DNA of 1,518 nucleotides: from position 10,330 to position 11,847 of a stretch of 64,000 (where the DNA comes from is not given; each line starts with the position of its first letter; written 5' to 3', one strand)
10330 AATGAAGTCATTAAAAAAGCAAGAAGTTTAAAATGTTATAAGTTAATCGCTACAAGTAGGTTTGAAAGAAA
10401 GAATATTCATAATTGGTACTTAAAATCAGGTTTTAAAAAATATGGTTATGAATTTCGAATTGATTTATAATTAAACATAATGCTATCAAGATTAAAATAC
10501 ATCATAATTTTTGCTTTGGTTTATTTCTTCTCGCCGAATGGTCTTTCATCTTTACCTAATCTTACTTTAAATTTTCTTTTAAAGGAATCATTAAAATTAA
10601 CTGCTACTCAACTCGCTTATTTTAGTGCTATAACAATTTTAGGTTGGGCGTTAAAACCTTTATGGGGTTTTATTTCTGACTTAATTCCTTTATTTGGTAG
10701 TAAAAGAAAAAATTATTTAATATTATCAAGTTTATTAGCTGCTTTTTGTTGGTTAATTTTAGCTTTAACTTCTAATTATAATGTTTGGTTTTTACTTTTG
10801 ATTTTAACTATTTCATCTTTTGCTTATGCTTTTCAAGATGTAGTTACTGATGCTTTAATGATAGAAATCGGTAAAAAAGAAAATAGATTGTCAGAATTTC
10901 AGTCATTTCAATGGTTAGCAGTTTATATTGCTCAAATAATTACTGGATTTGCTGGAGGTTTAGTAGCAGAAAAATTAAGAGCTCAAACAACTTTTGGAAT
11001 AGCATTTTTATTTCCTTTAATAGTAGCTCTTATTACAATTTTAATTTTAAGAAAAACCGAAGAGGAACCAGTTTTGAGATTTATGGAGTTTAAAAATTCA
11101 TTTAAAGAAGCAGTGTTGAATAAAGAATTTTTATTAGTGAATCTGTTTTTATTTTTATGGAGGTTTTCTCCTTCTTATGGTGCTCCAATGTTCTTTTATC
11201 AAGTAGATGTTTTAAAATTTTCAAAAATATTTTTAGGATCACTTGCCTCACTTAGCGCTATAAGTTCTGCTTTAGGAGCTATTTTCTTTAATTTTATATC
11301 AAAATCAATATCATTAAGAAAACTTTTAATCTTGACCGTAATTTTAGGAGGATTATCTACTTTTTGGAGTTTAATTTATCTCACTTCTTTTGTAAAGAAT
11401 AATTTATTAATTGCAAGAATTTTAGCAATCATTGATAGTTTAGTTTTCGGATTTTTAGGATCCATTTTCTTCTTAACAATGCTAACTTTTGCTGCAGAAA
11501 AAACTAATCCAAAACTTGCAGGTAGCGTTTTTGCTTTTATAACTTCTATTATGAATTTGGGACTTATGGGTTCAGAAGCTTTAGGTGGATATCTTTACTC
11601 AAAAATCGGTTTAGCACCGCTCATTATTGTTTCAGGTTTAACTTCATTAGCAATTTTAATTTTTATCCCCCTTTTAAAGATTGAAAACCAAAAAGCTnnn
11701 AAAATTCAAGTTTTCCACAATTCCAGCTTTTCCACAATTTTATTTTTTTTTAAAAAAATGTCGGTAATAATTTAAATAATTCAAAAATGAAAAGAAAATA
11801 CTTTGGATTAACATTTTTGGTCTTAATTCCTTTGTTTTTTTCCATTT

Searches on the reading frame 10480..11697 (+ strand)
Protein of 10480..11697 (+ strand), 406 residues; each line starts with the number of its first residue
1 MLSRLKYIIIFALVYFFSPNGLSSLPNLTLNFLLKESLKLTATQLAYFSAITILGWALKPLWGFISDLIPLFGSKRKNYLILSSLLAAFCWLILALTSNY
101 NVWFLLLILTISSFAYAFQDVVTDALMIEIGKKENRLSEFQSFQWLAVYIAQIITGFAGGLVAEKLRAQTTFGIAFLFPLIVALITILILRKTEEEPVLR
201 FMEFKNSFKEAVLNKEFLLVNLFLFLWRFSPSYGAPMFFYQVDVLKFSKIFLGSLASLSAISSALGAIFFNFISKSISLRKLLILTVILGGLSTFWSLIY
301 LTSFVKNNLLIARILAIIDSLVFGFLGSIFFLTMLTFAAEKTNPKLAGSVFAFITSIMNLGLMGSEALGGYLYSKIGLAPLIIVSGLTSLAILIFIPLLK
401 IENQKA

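Call 78: search_protein_families(library=pfam, proteins=[window:10480-11697:+], max_evalue=0.0001)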
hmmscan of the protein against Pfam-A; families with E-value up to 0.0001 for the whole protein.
window:10480-11697:+ (406 aa): 2 families
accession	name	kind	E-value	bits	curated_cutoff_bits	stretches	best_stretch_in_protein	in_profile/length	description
PF03092.22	BT1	-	4.7e-47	161.1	22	1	21-393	2-406/432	BT1 family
PF07690.21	MFS_1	-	5.4e-29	101.6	33.4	2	12-362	2-343/347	Major Facilitator Superfamily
